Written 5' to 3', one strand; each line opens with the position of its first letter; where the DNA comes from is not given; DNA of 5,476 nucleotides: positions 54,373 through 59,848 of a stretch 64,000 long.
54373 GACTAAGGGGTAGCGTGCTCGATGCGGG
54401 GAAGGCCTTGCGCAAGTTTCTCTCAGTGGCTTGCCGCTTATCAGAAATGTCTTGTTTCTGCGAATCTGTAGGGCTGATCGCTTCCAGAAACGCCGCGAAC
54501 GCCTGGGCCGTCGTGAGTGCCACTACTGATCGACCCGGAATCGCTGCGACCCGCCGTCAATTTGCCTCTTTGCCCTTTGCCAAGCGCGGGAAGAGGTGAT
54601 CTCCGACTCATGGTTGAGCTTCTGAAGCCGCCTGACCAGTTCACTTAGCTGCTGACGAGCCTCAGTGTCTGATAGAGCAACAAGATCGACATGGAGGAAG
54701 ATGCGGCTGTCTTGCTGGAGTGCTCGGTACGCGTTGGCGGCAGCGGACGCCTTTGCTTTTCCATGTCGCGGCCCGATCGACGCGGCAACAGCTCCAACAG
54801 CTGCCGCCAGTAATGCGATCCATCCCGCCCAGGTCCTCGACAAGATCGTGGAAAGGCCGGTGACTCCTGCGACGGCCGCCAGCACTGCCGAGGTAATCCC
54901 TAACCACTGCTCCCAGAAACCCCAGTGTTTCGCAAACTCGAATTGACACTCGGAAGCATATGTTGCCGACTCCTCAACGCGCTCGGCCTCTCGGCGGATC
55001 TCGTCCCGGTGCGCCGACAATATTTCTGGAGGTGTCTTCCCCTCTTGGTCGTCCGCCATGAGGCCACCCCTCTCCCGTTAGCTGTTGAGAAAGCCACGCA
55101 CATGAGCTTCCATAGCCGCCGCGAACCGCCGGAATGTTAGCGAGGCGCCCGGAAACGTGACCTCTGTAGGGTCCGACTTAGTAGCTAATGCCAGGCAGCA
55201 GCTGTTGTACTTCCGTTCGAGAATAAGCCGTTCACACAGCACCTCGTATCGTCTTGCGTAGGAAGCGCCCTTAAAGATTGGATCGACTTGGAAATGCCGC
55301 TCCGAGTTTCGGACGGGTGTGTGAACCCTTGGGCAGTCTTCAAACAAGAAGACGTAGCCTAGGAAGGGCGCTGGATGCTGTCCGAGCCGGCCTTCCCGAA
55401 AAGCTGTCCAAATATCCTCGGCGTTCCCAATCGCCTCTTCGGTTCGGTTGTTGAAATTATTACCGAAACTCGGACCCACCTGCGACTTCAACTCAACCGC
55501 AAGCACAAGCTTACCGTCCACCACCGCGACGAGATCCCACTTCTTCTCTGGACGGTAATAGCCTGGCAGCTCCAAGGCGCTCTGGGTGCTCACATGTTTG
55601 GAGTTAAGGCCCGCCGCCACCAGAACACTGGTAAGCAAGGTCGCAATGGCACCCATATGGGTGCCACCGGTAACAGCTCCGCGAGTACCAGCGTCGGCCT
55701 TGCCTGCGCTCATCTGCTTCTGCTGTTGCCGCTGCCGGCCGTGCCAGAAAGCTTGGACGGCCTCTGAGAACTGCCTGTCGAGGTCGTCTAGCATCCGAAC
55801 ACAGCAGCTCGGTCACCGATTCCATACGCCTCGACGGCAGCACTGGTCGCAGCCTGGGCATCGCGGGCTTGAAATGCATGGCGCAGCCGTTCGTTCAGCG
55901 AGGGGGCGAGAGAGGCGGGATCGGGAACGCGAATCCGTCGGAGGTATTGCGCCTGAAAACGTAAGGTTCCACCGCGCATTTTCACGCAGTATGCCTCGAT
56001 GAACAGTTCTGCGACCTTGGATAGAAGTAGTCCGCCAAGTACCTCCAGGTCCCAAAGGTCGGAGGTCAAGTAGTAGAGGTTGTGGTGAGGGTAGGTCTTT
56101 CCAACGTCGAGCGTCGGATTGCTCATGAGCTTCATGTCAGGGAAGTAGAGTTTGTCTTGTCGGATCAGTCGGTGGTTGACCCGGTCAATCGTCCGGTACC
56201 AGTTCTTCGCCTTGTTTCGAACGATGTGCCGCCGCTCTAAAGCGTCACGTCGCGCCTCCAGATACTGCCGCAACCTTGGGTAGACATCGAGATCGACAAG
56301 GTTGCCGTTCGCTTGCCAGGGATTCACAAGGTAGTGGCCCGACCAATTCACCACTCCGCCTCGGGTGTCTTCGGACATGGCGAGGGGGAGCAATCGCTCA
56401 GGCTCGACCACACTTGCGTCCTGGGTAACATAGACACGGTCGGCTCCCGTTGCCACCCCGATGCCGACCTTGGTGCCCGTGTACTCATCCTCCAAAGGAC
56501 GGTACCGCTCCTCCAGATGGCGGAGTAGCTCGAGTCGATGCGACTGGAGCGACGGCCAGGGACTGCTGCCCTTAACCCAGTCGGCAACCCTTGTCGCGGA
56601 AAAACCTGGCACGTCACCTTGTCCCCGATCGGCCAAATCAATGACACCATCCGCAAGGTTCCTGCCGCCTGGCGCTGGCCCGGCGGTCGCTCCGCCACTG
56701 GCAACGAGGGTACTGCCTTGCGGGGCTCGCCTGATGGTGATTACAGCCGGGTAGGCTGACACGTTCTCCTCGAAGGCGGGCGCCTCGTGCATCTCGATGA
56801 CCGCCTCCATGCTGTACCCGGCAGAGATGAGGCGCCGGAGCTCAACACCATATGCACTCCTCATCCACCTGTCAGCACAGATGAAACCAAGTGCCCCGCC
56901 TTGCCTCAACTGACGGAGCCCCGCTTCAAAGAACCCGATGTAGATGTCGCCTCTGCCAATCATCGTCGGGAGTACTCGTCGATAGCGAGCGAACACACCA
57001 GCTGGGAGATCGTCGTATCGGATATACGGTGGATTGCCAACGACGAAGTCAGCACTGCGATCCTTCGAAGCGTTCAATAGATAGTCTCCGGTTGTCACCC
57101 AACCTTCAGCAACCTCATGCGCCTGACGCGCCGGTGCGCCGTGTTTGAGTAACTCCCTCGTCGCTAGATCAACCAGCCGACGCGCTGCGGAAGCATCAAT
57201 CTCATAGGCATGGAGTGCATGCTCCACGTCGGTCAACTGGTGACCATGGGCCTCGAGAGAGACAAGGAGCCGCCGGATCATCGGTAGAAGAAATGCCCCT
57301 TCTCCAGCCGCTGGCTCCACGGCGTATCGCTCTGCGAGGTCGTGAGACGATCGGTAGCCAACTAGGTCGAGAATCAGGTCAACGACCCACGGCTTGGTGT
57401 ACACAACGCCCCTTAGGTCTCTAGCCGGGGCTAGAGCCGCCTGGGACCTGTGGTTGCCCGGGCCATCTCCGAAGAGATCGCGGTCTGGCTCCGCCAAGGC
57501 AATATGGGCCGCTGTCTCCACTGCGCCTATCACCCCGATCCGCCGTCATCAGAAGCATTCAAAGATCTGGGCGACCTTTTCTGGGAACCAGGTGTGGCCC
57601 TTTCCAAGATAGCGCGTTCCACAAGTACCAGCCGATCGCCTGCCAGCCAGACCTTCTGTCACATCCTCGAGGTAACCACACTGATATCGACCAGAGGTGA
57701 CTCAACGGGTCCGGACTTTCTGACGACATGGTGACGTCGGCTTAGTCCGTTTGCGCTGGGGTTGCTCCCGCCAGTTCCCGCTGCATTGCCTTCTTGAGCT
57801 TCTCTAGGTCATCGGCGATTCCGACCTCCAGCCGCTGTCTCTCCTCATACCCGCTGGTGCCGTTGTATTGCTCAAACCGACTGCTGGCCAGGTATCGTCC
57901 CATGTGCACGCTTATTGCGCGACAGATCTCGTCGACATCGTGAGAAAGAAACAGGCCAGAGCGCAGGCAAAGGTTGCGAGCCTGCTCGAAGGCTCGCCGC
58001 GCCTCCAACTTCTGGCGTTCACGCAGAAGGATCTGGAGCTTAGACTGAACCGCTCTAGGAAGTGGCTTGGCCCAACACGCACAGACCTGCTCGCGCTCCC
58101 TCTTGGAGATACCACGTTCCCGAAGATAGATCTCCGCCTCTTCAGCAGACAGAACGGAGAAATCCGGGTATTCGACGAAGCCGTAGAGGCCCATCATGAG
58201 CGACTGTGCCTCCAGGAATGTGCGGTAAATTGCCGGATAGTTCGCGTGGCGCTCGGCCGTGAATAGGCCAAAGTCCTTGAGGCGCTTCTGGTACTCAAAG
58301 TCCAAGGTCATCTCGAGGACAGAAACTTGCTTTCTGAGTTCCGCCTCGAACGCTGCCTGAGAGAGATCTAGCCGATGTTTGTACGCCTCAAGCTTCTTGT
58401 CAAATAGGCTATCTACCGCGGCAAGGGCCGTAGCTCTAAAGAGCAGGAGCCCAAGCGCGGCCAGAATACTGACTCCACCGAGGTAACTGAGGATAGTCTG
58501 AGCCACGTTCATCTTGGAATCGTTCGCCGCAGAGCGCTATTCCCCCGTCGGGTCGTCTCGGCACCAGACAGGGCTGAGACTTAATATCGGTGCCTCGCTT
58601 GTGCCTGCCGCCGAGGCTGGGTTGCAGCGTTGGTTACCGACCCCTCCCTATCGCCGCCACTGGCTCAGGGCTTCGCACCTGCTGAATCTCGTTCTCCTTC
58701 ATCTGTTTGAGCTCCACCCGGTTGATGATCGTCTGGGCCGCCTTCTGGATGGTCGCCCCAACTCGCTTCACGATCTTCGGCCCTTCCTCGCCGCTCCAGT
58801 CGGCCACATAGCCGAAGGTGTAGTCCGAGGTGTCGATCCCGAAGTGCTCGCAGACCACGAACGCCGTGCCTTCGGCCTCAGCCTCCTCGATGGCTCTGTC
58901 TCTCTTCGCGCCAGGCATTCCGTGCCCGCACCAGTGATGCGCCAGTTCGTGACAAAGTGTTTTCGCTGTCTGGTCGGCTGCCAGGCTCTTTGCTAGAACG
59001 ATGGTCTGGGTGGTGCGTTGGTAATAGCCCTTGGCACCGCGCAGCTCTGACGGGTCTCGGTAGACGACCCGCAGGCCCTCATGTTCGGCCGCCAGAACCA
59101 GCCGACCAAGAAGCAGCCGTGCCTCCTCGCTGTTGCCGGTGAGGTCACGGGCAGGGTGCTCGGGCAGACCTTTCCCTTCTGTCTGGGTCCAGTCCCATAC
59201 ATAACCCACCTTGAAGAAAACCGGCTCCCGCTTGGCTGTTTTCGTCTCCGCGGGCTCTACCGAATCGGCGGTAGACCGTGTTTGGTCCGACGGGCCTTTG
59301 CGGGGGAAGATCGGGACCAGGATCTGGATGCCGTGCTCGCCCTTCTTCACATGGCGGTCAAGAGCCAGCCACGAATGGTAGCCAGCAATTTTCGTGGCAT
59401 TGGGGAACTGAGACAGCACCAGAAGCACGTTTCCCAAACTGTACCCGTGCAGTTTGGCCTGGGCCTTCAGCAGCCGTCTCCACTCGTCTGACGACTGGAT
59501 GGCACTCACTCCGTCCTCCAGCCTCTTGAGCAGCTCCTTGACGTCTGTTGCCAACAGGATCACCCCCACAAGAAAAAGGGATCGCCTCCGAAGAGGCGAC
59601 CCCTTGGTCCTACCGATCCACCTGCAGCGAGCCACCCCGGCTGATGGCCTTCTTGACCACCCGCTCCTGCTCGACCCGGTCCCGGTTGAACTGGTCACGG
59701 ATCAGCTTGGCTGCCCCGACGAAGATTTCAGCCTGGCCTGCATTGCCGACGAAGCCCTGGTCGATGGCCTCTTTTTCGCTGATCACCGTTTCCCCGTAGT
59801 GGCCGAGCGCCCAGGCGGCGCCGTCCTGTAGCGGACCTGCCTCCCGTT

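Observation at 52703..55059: SLATT two-TM protein translationally coupled to two tandem, divergent SMODS/CD-NTase-like nucleotidyltransferases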

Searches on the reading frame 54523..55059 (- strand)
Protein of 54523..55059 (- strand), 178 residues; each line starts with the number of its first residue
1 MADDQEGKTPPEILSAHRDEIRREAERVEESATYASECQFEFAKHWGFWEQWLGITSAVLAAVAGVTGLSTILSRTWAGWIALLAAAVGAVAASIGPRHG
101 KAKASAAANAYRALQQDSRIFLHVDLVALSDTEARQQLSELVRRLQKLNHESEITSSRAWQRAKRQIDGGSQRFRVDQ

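Call 3: search_protein_families(library=pfam, proteins=[window:54523-55059:-], max_evalue=0.1)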
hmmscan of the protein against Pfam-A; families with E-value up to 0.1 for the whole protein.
window:54523-55059:- (178 aa): 2 families
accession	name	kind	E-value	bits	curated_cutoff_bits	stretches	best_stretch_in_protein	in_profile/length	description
PF18186.6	SLATT_4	-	0.00022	21.4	27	1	33-167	13-153/165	SMODS and SLOG-associating 2TM effector domain family 4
PF14235.11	DUF4337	-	0.039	14.5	27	1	16-95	91-159/161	Domain of unknown function (DUF4337)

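Call 4: search_protein_families(library=padloc, proteins=[window:54523-55059:-], max_evalue=0.1)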
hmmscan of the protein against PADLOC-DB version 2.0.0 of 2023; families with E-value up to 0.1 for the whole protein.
window:54523-55059:- (178 aa): 7 families
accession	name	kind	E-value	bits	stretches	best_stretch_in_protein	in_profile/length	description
PDLC00710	Effector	-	7.2e-46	154.1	1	12-178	5-171/176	2TM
PDLC00712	Effector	-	1.7e-37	127.1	1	19-178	10-168/171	2TM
PDLC00677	Effector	-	1.6e-18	65.4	1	20-168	9-156/170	2TM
PDLC03811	RTasSLATT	-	3.3e-15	54.2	1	16-170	4-156/158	DRT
PDLC00706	Effector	-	1.9e-13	48.5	1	17-178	4-165/172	2TM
PDLC03841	LeoBC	-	8.7e-07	26.4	1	19-151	418-559/601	-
PDLC00696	Effector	-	0.00031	18.4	1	34-166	23-161/189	2TM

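Call 7: search_protein_families(library=ncbifam, proteins=[window:54523-55059:-], max_evalue=0.1)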
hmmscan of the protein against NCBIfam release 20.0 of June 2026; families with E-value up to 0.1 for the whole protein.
window:54523-55059:- (178 aa): 3 families
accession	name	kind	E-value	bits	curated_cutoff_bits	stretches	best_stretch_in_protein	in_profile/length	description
NF033632.1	SLATT_4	domain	3.7e-26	91.8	55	1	24-169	1-152/154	SLATT domain-containing protein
NF033634.1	SLATT_1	domain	0.0059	16.6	41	1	46-147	23-119/132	SLATT domain-containing protein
NF011526.0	PRK14965.1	equivalog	0.043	12.6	670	1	112-166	341-395/578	DNA polymerase III subunits gamma and tau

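Call 37: search_solved_structures(query=window:54523-55059:-, max_evalue=10, show_alignments=2)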
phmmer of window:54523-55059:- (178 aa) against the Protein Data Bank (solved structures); distinct sequences matched with E-value up to 10: 0.

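Call 39: find_homologous_proteins(query=window:54523-55059:-, max_evalue=0.00001)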
Query window:54523-55059:- (178 aa): 43 proteins with E <= 0.00001 among 2023 candidates.
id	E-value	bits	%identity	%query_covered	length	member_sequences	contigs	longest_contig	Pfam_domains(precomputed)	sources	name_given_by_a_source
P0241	5.1e-82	292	79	100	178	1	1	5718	-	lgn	-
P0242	1.1e-74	268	85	85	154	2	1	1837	-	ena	-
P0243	5.2e-55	204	64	90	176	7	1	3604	-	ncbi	ncbi:MAG: SLATT domain-containing protein [Chloroflexota bacterium]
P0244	4.4e-53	198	63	90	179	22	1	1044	-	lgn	-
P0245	3.9e-52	195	62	88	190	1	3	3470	-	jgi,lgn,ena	-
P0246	4.8e-52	194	60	92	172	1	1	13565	-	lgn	-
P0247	3.6e-51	191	58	90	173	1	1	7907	-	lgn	-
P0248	5.3e-51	191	60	91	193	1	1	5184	-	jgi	jgi:hypothetical protein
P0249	9.8e-51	190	58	93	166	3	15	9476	-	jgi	-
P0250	2.1e-50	189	61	89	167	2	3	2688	-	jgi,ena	jgi:type VI protein secretion system component VasF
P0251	2.7e-50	189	56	97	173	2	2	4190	-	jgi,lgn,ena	jgi:hypothetical protein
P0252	3.3e-50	188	58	90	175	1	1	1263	-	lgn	-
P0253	8.7e-50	187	60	92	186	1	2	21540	-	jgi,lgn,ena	-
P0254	9.1e-50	187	57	93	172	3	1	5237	-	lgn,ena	-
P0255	1.3e-49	186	56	93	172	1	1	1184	-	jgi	jgi:4-alpha-glucanotransferase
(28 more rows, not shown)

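Call 48: predict_structure(alignment_id=A2)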
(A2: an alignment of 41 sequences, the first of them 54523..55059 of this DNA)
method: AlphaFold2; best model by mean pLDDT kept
length: 178 residues; sequences in the alignment: 41
mean_pLDDT: 84.6   pTM: 0.70
mean pLDDT of the five models: 84.6, 81.4, 81.0, 78.2, 76.6
residues with pLDDT >= 90: 79; 70-90: 69; 50-70: 30; < 50: 0
segments of 3 or more residues with pLDDT < 50: none
pLDDT, mean of each block of 10 residues (from residue 1): 62 86 97 94 87 86 70 68 81 70 92 97 96 97 97 85 88 67
secondary structure, 60 per line:
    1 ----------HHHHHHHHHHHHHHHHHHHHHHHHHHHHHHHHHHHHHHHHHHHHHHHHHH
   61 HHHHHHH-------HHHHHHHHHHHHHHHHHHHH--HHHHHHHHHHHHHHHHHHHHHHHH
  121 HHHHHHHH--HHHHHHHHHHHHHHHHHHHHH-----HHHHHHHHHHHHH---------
elements in order: H11-67 H75-94 H97-128 H131-151 H157-169

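Call 52: fold_search(model_id=the predicted structure, library=pdb)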
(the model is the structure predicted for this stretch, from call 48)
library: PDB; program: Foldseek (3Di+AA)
matches with E <= 10: 334; with E <= 0.001: 0
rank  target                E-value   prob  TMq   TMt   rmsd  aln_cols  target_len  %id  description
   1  9s99_B                2.8e-01  0.41  0.29  0.26  15.6       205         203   12  CdvB2 filament - high twist, class B (released 2026-01-28)
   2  6egc                  3.5e-01  0.47  0.29  0.35  21.0       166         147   12  Single-chain version of 2L4HC2_23 (PDB 5J0K) (released 2019-05-29)
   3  6uuj_K                3.9e-01  0.51  0.34  0.36   8.7       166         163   17  Structure of PE5-PPE4-EspG3 complex from the type VII (ESX-3) secretion system, space group P212121 (released 2020-01-29)
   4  9s97_C                4.1e-01  0.38  0.31  0.29  16.1       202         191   14  CdvB2 filament - low twist (released 2026-01-28)
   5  9s98_B                4.3e-01  0.30  0.29  0.27  16.1       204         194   12  CdvB2 filament - high twist, class A (released 2026-01-28)
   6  9s97_A                5.1e-01  0.41  0.34  0.32  16.6       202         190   11  CdvB2 filament - low twist (released 2026-01-28)
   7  8dt0_B                5.1e-01  0.21  0.21  0.26  20.1       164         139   13  Scaffolding protein functional sites using deep learning (released 2022-08-10)
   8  7sqc_1H               5.4e-01  0.33  0.32  0.31  29.9       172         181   15  Ciliary C1 central pair apparatus isolated from Chlamydomonas reinhardtii (released 2022-04-13)
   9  8tn1_A                5.4e-01  0.30  0.27  0.32  26.6       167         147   10  De novo designed protein binds poly ADP ribose polymerase inhibitors (PARPi) - apo (released 2024-04-24)
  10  8dt0_A                5.4e-01  0.25  0.23  0.29  20.2       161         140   14  Scaffolding protein functional sites using deep learning (released 2022-08-10)
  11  8to0_C                6.0e-01  0.51  0.32  0.33  11.7       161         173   10  48-nm repeating structure of doublets from mouse sperm flagella (released 2023-11-01)
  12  8auw_C                6.0e-01  0.47  0.39  0.42  18.4       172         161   17  Cryo-EM structure of human BIRC6 in complex with SMAC. (released 2023-02-15)
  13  4tx5_B                6.7e-01  0.33  0.32  0.33  22.4       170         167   16  Crystal structure of Smac-DIABLO (in space group P65) (released 2015-07-15)
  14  9s97_B                7.4e-01  0.35  0.34  0.32  15.9       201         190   13  CdvB2 filament - low twist (released 2026-01-28)
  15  5xfs_B                7.4e-01  0.33  0.32  0.33   9.5       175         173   12  Crystal structure of PE8-PPE15 in complex with EspG5 from M. tuberculosis (released 2017-08-30)
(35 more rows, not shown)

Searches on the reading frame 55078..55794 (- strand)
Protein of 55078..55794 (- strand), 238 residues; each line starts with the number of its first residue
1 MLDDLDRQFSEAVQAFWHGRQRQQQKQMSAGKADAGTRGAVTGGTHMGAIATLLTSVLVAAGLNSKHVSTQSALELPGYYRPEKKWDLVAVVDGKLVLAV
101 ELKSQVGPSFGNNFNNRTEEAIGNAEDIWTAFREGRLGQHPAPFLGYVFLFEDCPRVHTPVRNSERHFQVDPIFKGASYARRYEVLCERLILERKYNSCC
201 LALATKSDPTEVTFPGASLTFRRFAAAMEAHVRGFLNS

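Call 3: search_protein_families(library=pfam, proteins=[window:55078-55794:-], max_evalue=0.1)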
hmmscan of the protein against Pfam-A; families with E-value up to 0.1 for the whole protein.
window:55078-55794:- (238 aa): 1 family
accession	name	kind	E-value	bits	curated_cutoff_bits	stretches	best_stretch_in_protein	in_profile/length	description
PF04555.19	XhoI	-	1.5e-75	253.7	25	1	26-212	1-187/191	Restriction endonuclease XhoI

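Call 4: search_protein_families(library=padloc, proteins=[window:55078-55794:-], max_evalue=0.1)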
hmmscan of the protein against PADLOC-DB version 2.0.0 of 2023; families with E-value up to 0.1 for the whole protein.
window:55078-55794:- (238 aa): 2 families
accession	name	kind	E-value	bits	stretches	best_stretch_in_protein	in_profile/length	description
PDLC03540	REase_II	-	1.6e-79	265.1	1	3-234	6-240/247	Type II restriction enzyme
PDLC03400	REase_II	-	2.4e-48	163.1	1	2-170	5-173/222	Type II restriction enzyme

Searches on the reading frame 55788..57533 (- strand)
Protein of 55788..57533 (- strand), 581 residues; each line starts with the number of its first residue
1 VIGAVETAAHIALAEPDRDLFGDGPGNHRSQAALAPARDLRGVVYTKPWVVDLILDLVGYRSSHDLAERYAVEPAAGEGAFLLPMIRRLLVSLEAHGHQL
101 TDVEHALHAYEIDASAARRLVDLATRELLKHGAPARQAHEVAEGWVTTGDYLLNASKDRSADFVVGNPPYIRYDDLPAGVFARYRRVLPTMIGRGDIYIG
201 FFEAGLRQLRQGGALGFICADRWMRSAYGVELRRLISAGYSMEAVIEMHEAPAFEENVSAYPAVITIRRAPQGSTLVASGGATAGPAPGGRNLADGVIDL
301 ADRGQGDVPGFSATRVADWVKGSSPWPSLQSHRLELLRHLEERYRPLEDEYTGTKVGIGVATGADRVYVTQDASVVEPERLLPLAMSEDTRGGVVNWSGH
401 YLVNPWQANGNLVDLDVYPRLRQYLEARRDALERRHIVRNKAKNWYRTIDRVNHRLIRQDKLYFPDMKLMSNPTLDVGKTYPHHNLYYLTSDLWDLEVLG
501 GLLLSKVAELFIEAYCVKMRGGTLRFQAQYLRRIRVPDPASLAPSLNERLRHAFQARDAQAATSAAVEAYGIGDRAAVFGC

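Call 3: search_protein_families(library=pfam, proteins=[window:55788-57533:-], max_evalue=0.1)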
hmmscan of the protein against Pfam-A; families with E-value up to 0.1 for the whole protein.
window:55788-57533:- (581 aa): 3 families
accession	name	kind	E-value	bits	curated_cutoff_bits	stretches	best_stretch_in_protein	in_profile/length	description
PF07669.17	Eco57I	-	1.1e-15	58.5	25.3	1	156-254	70-171/171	Eco57I restriction-modification methylase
PF02384.22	N6_Mtase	-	9.1e-05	22.4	20.4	1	41-249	25-214/311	N-6 DNA Methylase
PF12950.13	TaqI_C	-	0.0083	16.8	26.5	1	435-534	26-116/118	TaqI-like C-terminal specificity domain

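Call 4: search_protein_families(library=padloc, proteins=[window:55788-57533:-], max_evalue=0.1)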
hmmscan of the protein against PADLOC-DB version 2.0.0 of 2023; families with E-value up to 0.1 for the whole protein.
window:55788-57533:- (581 aa): 34 families (the best 25 are shown)
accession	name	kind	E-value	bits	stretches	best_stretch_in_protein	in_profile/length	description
PDLC03313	MTase_II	-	1e-182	606.6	1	38-573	19-552/563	Type II methyltransferase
PDLC03335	MTase_II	-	5.2e-27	92.8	2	40-268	78-303/607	Type II methyltransferase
PDLC03226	MTase_II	-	2.7e-23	80.4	2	354-543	332-538/579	Type II methyltransferase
PDLC03338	MTase_II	-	4.5e-18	63.3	1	38-237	126-318/604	Type II methyltransferase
PDLC03315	MTase_II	-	1.4e-15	55.1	1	41-275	17-246/502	Type II methyltransferase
PDLC03604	REase_MTase_IIG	-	8.5e-15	51.8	2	161-269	535-647/1011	Type IIG restriction enzyme-methyltransferase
PDLC03248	MTase_II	-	1.9e-14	51.3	1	145-258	71-186/521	Type II methyltransferase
PDLC03612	REase_MTase_IIG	-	9.3e-14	48.5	2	161-268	807-913/1247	Type IIG restriction enzyme-methyltransferase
PDLC03267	MTase_II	-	4.7e-13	46.9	1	38-250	10-200/539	Type II methyltransferase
PDLC03596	REase_MTase_IIG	-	5.5e-12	42.5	1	144-248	691-800/1148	Type IIG restriction enzyme-methyltransferase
PDLC04134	mad2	-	5.6e-11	39.9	1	9-266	242-442/492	mads_2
PDLC03601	REase_MTase_IIG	-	6.3e-10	35.5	1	160-248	673-761/1110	Type IIG restriction enzyme-methyltransferase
PDLC03630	REase_MTase_IIG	-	1.2e-08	31.3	2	160-185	605-637/1100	Type IIG restriction enzyme-methyltransferase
PDLC03629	REase_MTase_IIG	-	2.8e-08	30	1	162-275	572-694/1182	Type IIG restriction enzyme-methyltransferase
PDLC03609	REase_MTase_IIG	-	4.6e-08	29.3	1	161-272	558-667/1066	Type IIG restriction enzyme-methyltransferase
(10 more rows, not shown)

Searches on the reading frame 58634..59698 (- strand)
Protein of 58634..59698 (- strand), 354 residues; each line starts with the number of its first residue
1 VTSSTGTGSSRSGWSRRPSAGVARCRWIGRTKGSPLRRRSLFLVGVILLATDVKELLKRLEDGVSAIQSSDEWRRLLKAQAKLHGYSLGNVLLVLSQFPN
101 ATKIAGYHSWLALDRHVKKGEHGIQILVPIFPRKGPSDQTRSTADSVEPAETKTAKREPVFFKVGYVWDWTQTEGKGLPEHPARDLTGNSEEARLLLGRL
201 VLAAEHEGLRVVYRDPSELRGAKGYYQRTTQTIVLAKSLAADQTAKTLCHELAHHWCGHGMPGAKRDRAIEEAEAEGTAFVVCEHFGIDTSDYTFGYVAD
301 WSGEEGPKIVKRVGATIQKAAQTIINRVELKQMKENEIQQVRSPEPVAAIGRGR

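Call 3: search_protein_families(library=pfam, proteins=[window:58634-59698:-], max_evalue=0.1)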
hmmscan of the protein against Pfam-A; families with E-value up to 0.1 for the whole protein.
window:58634-59698:- (354 aa): 5 families
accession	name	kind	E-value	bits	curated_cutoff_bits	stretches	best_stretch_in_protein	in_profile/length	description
PF08401.16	ArdcN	-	2.7e-09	37.7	22.6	1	54-167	9-122/123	N-terminal domain of anti-restriction factor ArdC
PF20573.4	DUF6782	-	1.3e-07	31.6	27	1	203-256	51-102/241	Putative metallopeptidase family (DUF6782)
PF06114.19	Peptidase_M78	-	1.4e-07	31.8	22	1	204-278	1-81/123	IrrE N-terminal-like domain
PF10263.15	SprT-like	-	0.00067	19.9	25.6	1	217-257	27-74/108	SprT-like family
PF18818.7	MPTase-PolyVal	-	0.0026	18.3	27.5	1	221-301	18-109/126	Zincin-like metallopeptidase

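Call 4: search_protein_families(library=padloc, proteins=[window:58634-59698:-], max_evalue=0.1)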
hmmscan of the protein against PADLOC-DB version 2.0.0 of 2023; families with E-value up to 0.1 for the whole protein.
window:58634-59698:- (354 aa): 0 families
